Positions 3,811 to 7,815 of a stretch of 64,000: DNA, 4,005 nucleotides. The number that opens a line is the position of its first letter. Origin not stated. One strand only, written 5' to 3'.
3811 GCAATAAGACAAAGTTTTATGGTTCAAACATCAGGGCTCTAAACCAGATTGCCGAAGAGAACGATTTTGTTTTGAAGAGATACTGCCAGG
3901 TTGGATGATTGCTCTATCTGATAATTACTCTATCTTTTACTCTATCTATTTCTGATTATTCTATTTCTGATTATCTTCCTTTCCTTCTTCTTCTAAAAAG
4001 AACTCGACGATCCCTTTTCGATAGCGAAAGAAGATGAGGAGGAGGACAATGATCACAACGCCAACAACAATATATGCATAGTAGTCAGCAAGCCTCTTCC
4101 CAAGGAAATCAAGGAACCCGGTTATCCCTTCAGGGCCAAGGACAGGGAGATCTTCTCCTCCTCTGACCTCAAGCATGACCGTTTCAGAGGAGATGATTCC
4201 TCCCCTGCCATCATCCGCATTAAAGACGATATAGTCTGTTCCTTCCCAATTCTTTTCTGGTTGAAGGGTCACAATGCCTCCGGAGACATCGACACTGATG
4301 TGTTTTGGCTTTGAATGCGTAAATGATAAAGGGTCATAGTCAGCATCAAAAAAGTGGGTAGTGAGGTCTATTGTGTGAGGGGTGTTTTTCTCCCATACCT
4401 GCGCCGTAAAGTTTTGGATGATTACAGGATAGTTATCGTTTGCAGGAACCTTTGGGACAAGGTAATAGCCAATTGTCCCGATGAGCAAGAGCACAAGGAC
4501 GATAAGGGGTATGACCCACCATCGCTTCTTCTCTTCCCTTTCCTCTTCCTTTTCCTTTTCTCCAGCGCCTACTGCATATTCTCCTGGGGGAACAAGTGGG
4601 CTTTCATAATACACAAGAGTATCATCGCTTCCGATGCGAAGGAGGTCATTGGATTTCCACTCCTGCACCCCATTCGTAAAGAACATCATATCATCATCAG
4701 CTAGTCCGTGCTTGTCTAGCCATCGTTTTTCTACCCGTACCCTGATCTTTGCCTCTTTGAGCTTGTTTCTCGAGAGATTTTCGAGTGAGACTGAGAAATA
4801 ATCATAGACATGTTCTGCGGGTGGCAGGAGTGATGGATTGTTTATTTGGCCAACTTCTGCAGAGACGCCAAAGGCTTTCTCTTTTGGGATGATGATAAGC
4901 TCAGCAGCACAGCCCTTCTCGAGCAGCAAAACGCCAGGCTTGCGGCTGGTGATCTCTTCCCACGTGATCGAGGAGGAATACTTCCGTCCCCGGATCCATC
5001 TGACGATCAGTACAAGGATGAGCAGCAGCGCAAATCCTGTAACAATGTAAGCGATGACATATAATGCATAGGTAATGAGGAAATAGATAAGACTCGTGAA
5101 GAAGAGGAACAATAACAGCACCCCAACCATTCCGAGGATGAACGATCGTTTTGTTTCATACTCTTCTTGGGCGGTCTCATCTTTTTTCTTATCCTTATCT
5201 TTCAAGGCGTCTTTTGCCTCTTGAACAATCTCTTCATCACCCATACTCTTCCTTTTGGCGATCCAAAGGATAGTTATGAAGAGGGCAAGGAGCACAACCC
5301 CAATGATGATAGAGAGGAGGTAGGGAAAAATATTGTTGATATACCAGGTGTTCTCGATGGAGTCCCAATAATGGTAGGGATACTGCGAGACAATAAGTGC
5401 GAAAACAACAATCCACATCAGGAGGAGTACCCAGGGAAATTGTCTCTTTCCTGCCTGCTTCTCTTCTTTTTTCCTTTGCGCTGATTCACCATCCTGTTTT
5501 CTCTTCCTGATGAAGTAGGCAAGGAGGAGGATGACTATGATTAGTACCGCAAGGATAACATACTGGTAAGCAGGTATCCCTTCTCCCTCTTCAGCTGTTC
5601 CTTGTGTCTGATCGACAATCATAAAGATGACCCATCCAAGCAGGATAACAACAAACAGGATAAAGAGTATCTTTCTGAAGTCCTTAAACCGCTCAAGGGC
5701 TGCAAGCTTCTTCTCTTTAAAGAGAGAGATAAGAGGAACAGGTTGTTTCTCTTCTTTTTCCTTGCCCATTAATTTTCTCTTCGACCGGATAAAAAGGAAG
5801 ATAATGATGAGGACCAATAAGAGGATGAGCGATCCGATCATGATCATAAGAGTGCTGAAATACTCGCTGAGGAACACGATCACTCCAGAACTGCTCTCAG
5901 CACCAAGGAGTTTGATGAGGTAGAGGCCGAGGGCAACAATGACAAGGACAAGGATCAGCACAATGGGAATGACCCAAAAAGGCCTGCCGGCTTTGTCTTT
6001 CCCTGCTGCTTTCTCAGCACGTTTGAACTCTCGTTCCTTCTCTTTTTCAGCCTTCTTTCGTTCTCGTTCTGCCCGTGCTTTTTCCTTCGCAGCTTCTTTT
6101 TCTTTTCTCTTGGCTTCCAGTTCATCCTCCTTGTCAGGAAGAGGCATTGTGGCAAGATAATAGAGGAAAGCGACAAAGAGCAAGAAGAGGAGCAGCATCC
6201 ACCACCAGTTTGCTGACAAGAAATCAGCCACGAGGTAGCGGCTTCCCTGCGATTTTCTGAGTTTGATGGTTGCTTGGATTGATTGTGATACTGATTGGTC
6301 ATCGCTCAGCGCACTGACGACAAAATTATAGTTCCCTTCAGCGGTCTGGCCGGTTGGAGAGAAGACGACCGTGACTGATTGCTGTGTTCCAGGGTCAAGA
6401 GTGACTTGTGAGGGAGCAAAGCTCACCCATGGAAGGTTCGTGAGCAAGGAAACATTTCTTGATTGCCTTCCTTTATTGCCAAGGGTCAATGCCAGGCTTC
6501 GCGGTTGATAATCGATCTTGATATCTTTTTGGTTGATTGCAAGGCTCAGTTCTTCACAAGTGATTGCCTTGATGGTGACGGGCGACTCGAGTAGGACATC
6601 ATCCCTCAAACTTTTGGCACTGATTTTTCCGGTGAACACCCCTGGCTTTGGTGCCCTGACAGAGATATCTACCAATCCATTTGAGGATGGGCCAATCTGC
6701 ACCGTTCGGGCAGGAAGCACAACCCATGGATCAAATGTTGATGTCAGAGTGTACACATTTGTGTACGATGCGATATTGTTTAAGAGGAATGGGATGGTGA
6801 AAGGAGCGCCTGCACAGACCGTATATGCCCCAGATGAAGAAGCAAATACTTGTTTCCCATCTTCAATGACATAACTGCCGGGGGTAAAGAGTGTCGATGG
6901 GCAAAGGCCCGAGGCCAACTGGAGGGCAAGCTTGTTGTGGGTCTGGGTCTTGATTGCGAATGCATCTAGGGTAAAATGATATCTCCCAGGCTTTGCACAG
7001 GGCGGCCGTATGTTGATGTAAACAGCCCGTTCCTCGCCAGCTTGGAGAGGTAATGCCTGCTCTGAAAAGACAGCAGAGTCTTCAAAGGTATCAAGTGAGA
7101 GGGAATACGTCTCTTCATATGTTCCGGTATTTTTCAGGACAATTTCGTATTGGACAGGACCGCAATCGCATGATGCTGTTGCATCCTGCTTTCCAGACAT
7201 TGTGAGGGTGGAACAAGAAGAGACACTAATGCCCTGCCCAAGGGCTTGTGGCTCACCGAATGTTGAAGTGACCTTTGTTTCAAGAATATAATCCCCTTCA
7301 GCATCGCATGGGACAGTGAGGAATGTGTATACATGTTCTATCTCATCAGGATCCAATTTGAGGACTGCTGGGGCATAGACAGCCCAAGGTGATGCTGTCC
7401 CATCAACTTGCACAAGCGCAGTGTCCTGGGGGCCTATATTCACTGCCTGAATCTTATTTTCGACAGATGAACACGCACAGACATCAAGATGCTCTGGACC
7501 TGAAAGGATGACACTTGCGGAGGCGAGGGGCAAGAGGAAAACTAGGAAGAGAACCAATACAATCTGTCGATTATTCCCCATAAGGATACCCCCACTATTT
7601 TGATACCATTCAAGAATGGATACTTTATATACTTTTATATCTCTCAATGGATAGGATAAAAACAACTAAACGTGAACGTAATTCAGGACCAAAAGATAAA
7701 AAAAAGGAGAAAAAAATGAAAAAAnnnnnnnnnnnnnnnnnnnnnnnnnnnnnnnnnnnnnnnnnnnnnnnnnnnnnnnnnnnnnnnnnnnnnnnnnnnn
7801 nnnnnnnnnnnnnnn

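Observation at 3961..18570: Four-gene minus-strand cluster encoding about 4,800 aa of envelope proteins: collagen-like-tailed protein, 2225-aa Ca-binding/cadherin-like giant, 466-aa secreted protein and 1206-aa KE-linker multi-TM protein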

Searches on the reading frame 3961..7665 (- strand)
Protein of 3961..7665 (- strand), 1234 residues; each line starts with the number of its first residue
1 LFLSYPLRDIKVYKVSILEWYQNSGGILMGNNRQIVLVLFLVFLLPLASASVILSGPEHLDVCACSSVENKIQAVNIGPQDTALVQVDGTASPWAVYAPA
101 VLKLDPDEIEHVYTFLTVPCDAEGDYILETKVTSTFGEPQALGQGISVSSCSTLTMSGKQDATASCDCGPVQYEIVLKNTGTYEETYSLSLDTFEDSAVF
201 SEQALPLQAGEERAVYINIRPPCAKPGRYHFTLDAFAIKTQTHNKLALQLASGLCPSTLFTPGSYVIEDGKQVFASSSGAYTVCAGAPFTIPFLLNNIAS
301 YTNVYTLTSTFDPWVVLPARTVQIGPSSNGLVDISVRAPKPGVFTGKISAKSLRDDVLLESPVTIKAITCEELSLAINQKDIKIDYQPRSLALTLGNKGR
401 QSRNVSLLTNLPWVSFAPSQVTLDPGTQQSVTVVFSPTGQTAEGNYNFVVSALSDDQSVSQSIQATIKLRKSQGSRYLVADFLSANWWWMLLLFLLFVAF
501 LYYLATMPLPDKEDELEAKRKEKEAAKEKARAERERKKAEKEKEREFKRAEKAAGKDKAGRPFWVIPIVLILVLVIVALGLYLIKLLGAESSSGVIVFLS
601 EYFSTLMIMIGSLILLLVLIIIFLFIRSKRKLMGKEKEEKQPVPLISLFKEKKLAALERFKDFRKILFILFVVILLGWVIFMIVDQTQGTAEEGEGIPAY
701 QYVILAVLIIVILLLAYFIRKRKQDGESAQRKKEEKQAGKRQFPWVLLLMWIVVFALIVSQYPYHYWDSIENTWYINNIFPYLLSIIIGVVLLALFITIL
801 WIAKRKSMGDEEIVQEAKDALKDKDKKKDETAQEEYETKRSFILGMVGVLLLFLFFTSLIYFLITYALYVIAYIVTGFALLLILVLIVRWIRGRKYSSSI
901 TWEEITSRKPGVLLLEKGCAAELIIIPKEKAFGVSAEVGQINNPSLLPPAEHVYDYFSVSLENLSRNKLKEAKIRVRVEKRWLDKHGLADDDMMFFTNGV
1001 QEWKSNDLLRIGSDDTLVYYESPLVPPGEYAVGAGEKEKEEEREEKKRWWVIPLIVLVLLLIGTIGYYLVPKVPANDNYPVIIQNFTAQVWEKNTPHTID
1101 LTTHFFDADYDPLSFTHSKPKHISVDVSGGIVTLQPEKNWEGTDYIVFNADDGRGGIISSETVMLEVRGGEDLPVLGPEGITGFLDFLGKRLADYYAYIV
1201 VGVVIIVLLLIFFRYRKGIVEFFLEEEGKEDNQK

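Call 4: search_protein_families(library=pfam, proteins=[window:3961-7665:-], max_evalue=0.01)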
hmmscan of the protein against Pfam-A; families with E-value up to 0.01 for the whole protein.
window:3961-7665:- (1234 aa): 20 families
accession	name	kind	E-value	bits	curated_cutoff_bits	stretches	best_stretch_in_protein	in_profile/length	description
PF07331.16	TctB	-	3.6e-10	40.6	29.1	2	778-884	30-116/137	Tripartite tricarboxylate transporter TctB family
PF17963.7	Big_9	-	2.4e-07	32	23.6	1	1079-1158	3-82/89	Bacterial Ig domain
PF22067.2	Cep192_D3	-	3.5e-07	30.7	27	1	392-442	22-74/99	Cep192 domain 3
PF01292.26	Ni_hydr_CYTB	-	7.2e-07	29.6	30.1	1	488-623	46-164/179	Prokaryotic cytochrome b561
PF22544.2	HYDIN_VesB_CFA65-like_Ig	-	2.5e-06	28.1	25.5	1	391-460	23-94/100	HYDIN/CFA65/VesB-like, Ig-like domain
PF17892.7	Cadherin_5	-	4e-06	27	26.5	1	1079-1164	4-94/98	Cadherin-like domain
PF20990.2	DUF2207_C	-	7.5e-06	26.3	33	0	516-628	98-187/247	Predicted membrane protein (DUF2207) C-terminal domain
PF19554.4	DUF6077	-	1.8e-05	24.2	27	0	704-776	70-142/354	Family of unknown function (DUF6077)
PF07690.21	MFS_1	-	3.2e-05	23.5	33.4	1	596-763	141-291/347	Major Facilitator Superfamily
PF15102.11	TMEM154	-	3.9e-05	24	30.3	0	606-640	65-99/153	TMEM154 protein family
PF03600.22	CitMHS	-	0.00013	21.6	31.9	0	782-895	160-241/336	Citrate transporter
PF04114.19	Gaa1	-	0.00027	20.6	28.6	0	609-730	249-365/497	Gaa1-like, GPI transamidase component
PF01616.22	Orbi_NS3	-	0.0003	20.8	27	0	651-741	69-161/179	Orbivirus NS3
PF03137.26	OATP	-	0.00041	19.2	25.8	0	488-553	216-273/545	Organic Anion Transporter Polypeptide (OATP) family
PF06237.18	SLC52_ribofla_tr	-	0.00049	19.7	27.9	1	459-577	167-279/429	Solute carrier family 52, riboflavin transporter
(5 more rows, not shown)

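Call 13: search_protein_families(library=ncbifam, proteins=[window:3961-7581:-], max_evalue=0.01)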
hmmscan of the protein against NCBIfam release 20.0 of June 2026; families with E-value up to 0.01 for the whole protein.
window:3961-7581:- (1206 aa): 13 families
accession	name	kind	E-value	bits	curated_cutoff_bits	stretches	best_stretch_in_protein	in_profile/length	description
NF046000.1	MAG1210_fam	subfamily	1.8e-09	36.8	275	1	507-612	40-134/550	MAG1210 family protein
NF033506.0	PACE-CTERM-PROT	exception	5.4e-08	32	110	3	388-463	533-605/627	putative S-layer protein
NF033483.0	PknB_PASTA_kin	equivalog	9.4e-07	28.2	450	0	490-558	290-358/563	Stk1 family PASTA domain-containing Ser/Thr kinase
TIGR04213.1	PGF_pre_PGF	domain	1e-06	28.8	28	1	899-994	40-141/153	PGF-pre-PGF domain-containing protein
NF052597.1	FILTED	domain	1.1e-06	29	40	1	675-731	9-66/110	FILTED domain-containing surface protein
NF012211.1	tand_rpt_95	domain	8.7e-06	25.6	90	1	1067-1149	6-94/98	tandem-95 repeat protein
NF050121.1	bc1_QcrA_actin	exception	0.00016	21.3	275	1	701-814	8-126/319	cytochrome bc1 complex Rieske iron-sulfur subunit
NF047909.1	CellAnchorMapZStrp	equivalog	0.00031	19.7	700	0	1008-1045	151-188/474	cell division site-positioning protein MapZ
TIGR01620.2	hyp_HI0043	subfamily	0.0013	18.4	160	0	698-800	41-143/329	TIGR01620 family protein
NF033598.2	elast_bind_EbpS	equivalog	0.0018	17.3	300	0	463-530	311-381/498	elastin-binding protein EbpS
TIGR03943.1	TIGR03943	equivalog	0.005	16.2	88.8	0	674-732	16-74/221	TIGR03943 family putative permease subunit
NF041740.1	choice_anch_T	equivalog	0.0059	15.8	70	0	384-427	77-121/259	choice-of-anchor T family protein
NF042931.1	SAG1386_EF1546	equivalog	0.0096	16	80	0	511-557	8-52/158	SAG1386/EF1546 family surface-associated protein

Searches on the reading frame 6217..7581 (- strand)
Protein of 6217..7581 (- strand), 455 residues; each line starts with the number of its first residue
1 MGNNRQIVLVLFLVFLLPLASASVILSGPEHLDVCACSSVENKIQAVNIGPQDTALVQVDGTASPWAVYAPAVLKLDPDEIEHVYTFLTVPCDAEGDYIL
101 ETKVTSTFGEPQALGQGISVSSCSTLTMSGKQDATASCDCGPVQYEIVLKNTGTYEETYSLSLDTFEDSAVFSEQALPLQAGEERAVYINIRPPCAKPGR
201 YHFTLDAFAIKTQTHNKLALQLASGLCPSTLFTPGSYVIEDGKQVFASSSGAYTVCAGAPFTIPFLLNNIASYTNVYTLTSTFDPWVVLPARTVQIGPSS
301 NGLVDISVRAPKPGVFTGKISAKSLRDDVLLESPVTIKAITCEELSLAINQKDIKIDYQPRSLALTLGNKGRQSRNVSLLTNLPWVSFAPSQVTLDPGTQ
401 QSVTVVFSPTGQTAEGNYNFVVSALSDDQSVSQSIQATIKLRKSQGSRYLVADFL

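Call 65: search_solved_structures(query=A3, max_evalue=0.1)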
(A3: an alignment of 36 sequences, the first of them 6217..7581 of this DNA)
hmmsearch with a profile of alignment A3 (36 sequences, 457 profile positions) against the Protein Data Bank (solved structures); distinct sequences matched with E-value up to 0.1: 7.
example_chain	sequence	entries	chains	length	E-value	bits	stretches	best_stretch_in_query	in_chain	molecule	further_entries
7sqc_F0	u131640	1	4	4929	2.2e-15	59.3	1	286-434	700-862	Hydin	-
7n6g_1J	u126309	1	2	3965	2.4e-15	59.1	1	286-434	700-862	HYDIN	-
7n6g_1L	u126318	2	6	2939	1.8e-05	26.6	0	283-347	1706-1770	FAP47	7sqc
2r39_A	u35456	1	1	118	0.0035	19.1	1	379-456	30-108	FixG-related protein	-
2qsv_A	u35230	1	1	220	0.012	17.3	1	285-442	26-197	Uncharacterized protein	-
8jmw_A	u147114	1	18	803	0.051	15.2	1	279-353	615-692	S8 family serine peptidase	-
2yn3_A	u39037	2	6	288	0.09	14.4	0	317-362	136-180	PUTATIVE INNER MEMBRANE PROTEIN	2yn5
